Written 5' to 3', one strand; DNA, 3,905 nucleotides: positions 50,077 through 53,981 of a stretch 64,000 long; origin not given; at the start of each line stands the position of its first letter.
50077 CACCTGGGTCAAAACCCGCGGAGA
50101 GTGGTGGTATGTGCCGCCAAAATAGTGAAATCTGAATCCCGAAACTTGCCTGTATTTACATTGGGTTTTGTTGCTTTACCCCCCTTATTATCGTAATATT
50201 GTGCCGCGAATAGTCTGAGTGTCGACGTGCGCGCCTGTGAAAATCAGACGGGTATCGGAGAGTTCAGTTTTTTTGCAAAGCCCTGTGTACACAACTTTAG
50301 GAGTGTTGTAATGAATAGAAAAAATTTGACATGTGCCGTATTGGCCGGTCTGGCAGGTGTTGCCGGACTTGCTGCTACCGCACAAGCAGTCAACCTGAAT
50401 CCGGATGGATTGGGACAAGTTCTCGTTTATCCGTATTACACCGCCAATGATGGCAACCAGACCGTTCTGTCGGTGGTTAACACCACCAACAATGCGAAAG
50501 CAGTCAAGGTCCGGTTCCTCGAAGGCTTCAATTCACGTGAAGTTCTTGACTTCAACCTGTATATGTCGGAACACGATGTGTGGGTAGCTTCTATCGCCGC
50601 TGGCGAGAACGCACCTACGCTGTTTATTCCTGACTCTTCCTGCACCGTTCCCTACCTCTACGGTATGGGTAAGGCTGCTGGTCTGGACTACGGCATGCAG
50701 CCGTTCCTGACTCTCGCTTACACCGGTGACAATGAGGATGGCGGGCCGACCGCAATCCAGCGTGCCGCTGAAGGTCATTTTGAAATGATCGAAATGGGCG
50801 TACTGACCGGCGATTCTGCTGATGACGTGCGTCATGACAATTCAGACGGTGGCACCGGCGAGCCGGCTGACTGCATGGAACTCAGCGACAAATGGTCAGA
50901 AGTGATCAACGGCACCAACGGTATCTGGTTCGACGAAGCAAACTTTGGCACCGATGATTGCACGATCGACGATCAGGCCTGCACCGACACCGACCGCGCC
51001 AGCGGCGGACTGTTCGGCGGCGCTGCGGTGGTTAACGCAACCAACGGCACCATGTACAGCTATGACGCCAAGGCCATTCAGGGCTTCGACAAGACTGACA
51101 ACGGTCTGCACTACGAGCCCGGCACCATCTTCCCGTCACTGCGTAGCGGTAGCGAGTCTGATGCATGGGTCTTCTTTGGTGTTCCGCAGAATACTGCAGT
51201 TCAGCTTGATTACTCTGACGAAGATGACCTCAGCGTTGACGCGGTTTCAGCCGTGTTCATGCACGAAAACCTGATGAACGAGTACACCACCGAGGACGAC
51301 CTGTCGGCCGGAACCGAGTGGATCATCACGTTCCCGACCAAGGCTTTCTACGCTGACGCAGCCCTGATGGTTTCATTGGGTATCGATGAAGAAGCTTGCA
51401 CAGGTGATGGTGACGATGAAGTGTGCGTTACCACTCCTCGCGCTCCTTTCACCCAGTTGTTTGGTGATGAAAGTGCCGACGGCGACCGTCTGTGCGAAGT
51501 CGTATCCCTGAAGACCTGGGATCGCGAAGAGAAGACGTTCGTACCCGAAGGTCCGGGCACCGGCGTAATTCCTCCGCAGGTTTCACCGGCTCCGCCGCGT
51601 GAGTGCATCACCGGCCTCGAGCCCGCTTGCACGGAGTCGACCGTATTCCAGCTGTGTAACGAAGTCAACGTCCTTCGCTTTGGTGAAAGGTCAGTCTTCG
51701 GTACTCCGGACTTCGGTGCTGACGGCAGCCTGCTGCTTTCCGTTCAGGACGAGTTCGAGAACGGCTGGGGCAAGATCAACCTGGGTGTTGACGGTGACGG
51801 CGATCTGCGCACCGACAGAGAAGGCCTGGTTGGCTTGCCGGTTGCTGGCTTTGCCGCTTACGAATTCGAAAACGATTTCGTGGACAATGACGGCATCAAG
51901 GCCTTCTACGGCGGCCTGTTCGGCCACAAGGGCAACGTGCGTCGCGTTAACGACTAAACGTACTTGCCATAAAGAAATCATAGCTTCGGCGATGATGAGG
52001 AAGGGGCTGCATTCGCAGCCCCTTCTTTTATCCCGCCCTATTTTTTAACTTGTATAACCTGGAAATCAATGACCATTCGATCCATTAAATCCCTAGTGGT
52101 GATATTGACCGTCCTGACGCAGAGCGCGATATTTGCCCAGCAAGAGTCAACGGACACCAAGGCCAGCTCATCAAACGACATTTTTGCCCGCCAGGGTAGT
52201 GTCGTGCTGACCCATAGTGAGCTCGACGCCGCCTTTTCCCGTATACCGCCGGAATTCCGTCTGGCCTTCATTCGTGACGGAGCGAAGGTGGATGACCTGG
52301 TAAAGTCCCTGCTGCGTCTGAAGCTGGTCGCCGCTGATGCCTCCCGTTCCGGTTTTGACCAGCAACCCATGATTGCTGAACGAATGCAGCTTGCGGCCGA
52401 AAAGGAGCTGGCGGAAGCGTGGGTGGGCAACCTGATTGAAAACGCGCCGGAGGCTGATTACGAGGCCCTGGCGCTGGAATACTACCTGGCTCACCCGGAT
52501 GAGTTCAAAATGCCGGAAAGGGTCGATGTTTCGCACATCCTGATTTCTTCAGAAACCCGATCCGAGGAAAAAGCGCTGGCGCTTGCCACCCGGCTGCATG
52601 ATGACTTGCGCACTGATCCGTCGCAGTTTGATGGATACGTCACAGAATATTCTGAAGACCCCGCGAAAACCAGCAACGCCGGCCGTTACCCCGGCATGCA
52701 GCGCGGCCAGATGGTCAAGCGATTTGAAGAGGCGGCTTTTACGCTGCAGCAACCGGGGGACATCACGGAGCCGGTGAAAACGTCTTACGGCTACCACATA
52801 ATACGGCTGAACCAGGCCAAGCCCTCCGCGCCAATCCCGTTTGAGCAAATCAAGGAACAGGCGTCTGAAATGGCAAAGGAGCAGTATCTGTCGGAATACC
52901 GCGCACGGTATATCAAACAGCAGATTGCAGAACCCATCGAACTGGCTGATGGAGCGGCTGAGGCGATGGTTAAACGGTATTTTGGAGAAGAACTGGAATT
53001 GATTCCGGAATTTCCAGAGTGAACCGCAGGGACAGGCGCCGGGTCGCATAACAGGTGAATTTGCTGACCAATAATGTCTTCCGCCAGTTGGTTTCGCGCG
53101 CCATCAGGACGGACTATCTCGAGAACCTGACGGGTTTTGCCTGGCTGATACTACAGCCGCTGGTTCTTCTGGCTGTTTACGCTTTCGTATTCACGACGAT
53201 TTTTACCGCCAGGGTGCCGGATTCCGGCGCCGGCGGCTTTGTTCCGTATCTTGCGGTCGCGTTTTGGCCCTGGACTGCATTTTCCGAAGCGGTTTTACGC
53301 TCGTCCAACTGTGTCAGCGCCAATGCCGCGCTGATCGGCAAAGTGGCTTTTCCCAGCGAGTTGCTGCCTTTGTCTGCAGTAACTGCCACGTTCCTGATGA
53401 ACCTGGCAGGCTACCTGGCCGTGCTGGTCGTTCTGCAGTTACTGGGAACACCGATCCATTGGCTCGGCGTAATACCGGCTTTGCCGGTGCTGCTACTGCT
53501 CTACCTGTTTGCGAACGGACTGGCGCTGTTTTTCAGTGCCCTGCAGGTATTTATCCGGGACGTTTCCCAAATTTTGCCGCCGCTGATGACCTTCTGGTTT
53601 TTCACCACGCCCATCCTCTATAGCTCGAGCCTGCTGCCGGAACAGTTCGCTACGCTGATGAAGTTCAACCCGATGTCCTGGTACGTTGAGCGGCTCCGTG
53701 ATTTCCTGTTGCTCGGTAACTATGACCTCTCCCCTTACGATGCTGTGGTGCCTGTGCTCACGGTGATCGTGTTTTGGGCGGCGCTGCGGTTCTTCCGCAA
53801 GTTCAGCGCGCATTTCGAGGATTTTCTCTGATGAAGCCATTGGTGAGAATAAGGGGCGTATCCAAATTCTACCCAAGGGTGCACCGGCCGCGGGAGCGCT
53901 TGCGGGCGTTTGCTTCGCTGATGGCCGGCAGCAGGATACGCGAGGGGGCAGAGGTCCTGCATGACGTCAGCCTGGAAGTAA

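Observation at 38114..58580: Hypothesis: integrated surface-protein (S-layer-like) secretion and glycan-anchoring locus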

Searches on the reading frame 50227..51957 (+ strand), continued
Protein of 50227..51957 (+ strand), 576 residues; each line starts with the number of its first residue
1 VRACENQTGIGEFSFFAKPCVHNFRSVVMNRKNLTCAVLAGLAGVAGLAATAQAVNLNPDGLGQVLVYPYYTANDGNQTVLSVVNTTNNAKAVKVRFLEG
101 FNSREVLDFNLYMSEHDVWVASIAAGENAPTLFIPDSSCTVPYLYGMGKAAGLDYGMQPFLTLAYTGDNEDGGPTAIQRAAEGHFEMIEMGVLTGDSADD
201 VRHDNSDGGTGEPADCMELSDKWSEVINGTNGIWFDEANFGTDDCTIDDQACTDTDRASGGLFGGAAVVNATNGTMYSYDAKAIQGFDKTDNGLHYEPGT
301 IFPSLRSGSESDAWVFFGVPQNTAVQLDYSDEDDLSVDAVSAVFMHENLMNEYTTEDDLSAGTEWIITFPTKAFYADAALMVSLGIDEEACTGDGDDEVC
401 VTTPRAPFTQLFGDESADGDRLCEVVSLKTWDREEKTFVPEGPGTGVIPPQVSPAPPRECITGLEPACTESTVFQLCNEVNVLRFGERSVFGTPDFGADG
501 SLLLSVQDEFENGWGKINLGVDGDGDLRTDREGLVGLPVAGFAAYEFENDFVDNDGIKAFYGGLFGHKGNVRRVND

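Call 75: get_annotated_region(hit=H1, flank=20000)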
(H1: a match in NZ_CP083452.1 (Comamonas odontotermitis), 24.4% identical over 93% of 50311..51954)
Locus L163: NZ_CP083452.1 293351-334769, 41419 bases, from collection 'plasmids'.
description: Comamonas odontotermitis strain WLL plasmid unnamed1, complete sequence
organism: Comamonas odontotermitis (NCBI taxid 379895)
taxonomy: Bacteria; Pseudomonadota; Betaproteobacteria; Burkholderiales; Comamonadaceae; Comamonas; Comamonas odontotermitis
host: -; source: cell culture,cucumber rhizosphere; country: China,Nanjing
typing (MOB-suite, as given by PLSDB): non-mobilizable
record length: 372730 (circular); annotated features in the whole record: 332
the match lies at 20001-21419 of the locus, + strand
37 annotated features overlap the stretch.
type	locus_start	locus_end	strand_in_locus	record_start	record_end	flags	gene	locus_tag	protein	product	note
CDS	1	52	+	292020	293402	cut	-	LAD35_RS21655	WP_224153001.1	ABC transporter ATP-binding protein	-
CDS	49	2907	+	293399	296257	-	-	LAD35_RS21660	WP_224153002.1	class I SAM-dependent methyltransferase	-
CDS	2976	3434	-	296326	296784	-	lysM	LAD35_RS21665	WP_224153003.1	peptidoglycan-binding protein LysM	-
CDS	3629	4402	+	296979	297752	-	-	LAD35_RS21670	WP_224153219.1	type III pantothenate kinase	GO:0015937 - coenzyme A biosynthetic process [Evidence IEA]; GO:0016310 - phosphorylation [Evidence IEA]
CDS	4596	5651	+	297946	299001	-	rfbB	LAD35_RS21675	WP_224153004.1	dTDP-glucose 4,6-dehydratase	GO:0019305 - dTDP-rhamnose biosynthetic process [Evidence IEA]; GO:0009243 - O antigen biosynthetic process [Evidence ...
CDS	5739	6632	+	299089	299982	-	rfbD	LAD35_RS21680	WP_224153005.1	dTDP-4-dehydrorhamnose reductase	-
CDS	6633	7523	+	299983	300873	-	rfbA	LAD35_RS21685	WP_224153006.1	glucose-1-phosphate thymidylyltransferase RfbA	GO:0019305 - dTDP-rhamnose biosynthetic process [Evidence IEA]; GO:0009243 - O antigen biosynthetic process [Evidence ...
CDS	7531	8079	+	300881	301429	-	rfbC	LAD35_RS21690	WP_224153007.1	dTDP-4-dehydrorhamnose 3,5-epimerase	GO:0019305 - dTDP-rhamnose biosynthetic process [Evidence IEA]; GO:0009243 - O antigen biosynthetic process [Evidence ...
CDS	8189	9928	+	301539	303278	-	gspE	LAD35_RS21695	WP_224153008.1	type II secretion system ATPase GspE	GO:0015628 - protein secretion by the type II secretion system [Evidence IEA]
CDS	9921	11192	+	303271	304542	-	-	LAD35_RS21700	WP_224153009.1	type II secretion system F family protein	-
CDS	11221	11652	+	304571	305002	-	gspG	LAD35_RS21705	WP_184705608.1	type II secretion system major pseudopilin GspG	GO:0015628 - protein secretion by the type II secretion system [Evidence IEA]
CDS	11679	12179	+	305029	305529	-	-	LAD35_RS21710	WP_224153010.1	GspH/FimT family pseudopilin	-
CDS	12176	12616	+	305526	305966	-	-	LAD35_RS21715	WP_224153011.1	prepilin-type N-terminal cleavage/methylation domain-containing protein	-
CDS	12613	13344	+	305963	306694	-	-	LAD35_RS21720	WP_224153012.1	prepilin-type N-terminal cleavage/methylation domain-containing protein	-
CDS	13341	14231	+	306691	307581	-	-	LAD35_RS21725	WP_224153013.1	type II secretion system protein GspK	GO:0009306 - protein secretion [Evidence IEA]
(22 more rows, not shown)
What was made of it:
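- Annotated Comamonas odontotermitis record: rfbBDAC, gspE to gspD, hypothetical protein, 'cell surface protein', PPIase, ABC permease, ABC ATPase, methyltransferases and glycosyltransferases (call 75).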

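Call 90: search_protein_representatives(alignment_id=A2)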
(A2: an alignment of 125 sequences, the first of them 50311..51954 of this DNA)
Query: 125 sequences, 488 profile positions. Proteins with E-value up to 0.001 (for the whole library): 4411; up to 1e-10: 3479; up to 1e-30: 2149. The best 150 are listed.
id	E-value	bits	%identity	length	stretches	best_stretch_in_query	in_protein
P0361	1.2e-218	743.3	-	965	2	25-483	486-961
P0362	1.9e-211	719.6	-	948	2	15-478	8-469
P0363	4.8e-205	698.5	-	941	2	22-480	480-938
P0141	5.9e-205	698.2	-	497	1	1-483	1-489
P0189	6.0e-205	698.2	-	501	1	1-486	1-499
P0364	6.4e-205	698.1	-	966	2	16-481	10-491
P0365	3.3e-204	695.7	-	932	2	27-477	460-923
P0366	9.6e-204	694.2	-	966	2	25-478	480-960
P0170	8.0e-198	674.7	-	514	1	1-484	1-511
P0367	8.3e-198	674.6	-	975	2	15-484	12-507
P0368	3.9e-191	652.6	-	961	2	14-483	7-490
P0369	3.2e-184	629.8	-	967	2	27-474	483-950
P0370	1.1e-182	624.7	-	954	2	25-471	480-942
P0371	1.1e-180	618.1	-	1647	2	28-481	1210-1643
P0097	3.9e-177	606.4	-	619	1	1-487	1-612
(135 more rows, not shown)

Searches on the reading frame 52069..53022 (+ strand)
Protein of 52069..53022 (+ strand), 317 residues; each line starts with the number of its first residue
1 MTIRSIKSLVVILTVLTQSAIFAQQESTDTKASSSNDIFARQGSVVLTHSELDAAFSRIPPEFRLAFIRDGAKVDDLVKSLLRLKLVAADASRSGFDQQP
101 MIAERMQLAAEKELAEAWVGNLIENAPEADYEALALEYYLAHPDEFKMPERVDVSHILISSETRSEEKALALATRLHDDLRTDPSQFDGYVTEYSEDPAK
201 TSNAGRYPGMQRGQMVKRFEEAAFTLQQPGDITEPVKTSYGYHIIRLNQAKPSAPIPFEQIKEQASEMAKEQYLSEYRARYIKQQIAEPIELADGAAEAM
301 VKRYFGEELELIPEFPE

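Call 5: search_protein_families(library=pfam, proteins=[window:52069-53022:+], max_evalue=0.01)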
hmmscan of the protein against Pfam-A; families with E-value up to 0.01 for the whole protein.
window:52069-53022:+ (317 aa): 3 families
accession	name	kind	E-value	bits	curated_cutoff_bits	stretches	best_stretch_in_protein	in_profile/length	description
PF13616.12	Rotamase_3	-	1e-22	81.3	22.5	1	147-249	11-114/116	PPIC-type PPIASE domain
PF00639.27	Rotamase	-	3.9e-22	79.5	21.7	1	156-248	1-96/97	PPIC-type PPIASE domain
PF13145.12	Rotamase_2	-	3.9e-16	60.4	27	1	137-263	8-121/121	PPIC-type PPIASE domain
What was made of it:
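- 52069..53022 (+): Periplasmic parvulin foldase/chaperone of the PEB4/HP0175/PrsA type, with a signal peptide. Rotamase Pfam families (call 5).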

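Call 6: search_protein_families(library=ncbifam, proteins=[window:52069-53022:+], max_evalue=0.01)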
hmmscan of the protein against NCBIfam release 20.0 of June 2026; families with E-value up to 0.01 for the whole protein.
window:52069-53022:+ (317 aa): 10 families
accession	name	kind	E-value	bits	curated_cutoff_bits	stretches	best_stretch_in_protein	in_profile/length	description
NF002824.0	PRK02998.1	subfamily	1.7e-18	67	360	1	151-289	134-260/283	peptidylprolyl isomerase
NF000809.0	PRK00059.1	equivalog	1.6e-17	63.9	303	1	137-280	181-317/336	peptidylprolyl isomerase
TIGR02933.1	nifM_nitrog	equivalog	6e-14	52.5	168.2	1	103-284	76-254/256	nitrogen fixation protein NifM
NF002846.0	PRK03095.1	equivalog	8.4e-14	51.7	361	1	151-265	132-235/287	peptidylprolyl isomerase PrsA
NF002827.0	PRK03002.1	equivalog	5.8e-12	45.2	343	1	151-266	136-239/285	peptidylprolyl isomerase PrsA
NF008054.0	PRK10788.1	equivalog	2.8e-10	39.5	493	1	137-277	256-386/626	peptidylprolyl isomerase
NF003356.0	PRK04405.1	subfamily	1.1e-09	37.8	339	1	151-248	144-234/299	peptidylprolyl isomerase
NF008038.0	PRK10770.1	equivalog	7.6e-08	31.6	394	1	152-287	285-419/431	peptidylprolyl isomerase SurA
NF011969.0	PRK15441.1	equivalog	0.0012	19.2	127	1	172-247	17-89/93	peptidylprolyl isomerase PpiC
TIGR02925.1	cis_trans_EpsD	equivalog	0.002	17.8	108.9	1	22-147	13-134/232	EpsD family peptidyl-prolyl cis-trans isomerase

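Call 79: search_solved_structures(query=window:52069-53022:+, max_evalue=0.001)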
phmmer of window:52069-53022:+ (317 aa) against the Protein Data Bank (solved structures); distinct sequences matched with E-value up to 0.001: 62 (the best 60 are shown).
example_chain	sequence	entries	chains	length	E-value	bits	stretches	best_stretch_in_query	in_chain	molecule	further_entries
3rfw_A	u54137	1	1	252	7e-16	62.1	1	76-266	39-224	Cell-binding factor 2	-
6bhf_A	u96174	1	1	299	1.1e-15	61.5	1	30-279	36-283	Putative peptidyl-prolyl cis-trans isomerase HP_0175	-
5ez1_A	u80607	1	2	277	2.7e-15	60.2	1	32-280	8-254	Putative peptidyl-prolyl cis-trans isomerase HP_0175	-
6vj6_A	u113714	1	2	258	8.2e-14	55.4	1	151-276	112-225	Peptidylprolyl isomerase (PrsA)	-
5htf_A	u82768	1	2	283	2.7e-10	43.8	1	152-294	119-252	Foldase protein PrsA 1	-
6xd8_A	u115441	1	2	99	8.7e-10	42.2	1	154-248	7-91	Foldase protein PrsA 1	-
2m1i_A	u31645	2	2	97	1.1e-09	41.9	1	148-246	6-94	Parvulin-like peptidyl-prolyl isomerase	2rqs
2m08_A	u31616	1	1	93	1.1e-09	41.8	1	151-246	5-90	PpiC-type peptidyl-prolyl cis-trans isomerase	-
1m5y_A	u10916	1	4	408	1.7e-09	41.2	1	152-287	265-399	Survival protein surA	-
9hg5_F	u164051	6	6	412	1.8e-09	41.1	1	152-287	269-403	Chaperone SurA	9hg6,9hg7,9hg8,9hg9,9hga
8pz1_F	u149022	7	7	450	2.5e-09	40.6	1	152-287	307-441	Chaperone SurA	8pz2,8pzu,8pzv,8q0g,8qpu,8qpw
8qpv_F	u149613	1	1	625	7.3e-09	39.1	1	152-287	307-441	Chaperone SurA,Outer membrane protein X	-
8qp5_P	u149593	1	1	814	1.3e-08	38.4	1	152-288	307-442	Chaperone SurA,Serine protease EspP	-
4wo7_A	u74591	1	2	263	1.7e-08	37.9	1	154-277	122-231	Foldase protein PrsA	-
2jzv_A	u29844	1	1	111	1.7e-08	37.9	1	162-247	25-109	Foldase protein prsA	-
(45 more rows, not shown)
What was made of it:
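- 52069..53022 (+): The best PDB relatives are C. jejuni Cbf2 (3rfw) and H. pylori HP0175, matching residues 30-280 (call 79).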

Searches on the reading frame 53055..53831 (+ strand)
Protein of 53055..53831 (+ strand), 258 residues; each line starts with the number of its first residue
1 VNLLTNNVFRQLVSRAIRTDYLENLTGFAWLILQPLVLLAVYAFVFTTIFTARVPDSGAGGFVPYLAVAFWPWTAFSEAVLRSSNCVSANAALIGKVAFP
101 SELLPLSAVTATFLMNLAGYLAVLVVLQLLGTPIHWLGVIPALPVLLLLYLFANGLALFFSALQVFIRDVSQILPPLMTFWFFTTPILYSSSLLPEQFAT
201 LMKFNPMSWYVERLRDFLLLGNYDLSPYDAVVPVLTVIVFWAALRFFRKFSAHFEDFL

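Call 5: search_protein_families(library=pfam, proteins=[window:53055-53831:+], max_evalue=0.01)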
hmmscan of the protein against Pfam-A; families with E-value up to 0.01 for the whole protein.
window:53055-53831:+ (258 aa): 1 family
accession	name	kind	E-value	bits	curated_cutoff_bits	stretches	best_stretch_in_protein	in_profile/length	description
PF01061.29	ABC2_membrane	-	8.6e-14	52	26.9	1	9-216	3-208/211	ABC-2 type transporter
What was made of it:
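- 53055..53831 (+): wzm, the ABC-2 permease of the polysaccharide exporter. PF01061 E=9e-14 (call 5).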
